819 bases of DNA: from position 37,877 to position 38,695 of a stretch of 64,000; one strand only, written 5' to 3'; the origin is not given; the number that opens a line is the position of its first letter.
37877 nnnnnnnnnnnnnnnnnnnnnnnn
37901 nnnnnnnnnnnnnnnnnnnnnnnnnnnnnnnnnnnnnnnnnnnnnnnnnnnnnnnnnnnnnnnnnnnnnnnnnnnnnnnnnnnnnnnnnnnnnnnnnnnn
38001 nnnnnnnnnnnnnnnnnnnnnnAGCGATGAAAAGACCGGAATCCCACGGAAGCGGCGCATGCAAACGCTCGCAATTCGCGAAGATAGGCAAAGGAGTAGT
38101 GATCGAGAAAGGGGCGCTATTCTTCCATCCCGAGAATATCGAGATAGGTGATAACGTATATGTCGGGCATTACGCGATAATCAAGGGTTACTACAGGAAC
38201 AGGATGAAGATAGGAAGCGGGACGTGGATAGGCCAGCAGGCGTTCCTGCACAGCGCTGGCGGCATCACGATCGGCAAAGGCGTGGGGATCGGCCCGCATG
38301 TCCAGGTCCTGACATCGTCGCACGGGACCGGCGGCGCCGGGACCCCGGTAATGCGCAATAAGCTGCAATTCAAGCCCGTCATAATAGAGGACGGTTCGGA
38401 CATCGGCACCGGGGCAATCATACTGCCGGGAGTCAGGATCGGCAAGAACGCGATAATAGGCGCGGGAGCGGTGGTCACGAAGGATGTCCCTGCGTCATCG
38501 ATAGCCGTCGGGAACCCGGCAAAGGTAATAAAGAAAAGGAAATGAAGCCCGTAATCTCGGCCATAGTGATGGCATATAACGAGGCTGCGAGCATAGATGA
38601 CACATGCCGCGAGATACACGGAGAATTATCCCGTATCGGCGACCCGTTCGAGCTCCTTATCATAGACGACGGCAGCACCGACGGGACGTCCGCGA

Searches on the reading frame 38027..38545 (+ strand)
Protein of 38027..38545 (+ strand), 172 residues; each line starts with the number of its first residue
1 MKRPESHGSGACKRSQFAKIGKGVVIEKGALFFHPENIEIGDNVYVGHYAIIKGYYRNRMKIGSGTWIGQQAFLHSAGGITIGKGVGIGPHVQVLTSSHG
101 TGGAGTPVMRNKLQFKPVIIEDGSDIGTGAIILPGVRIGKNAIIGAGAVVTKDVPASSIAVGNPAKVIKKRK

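Call 7: search_protein_families(library=pfam, proteins=[window:38027-38545:+], max_evalue=0.001)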
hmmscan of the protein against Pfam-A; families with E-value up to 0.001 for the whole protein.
window:38027-38545:+ (172 aa): 3 families
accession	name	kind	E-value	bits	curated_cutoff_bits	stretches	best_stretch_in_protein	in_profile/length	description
PF00132.30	Hexapep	-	5.9e-17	61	27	1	118-152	2-36/36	Bacterial transferase hexapeptide (six repeats)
PF14602.12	Hexapep_2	-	3.7e-09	36.6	27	1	117-152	1-34/34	Hexapeptide repeat of succinyl-transferase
PF25084.1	LbH_EIF2B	-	2.1e-07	31.4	54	0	81-154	23-97/105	EIF2B subunit epsilon LbH domain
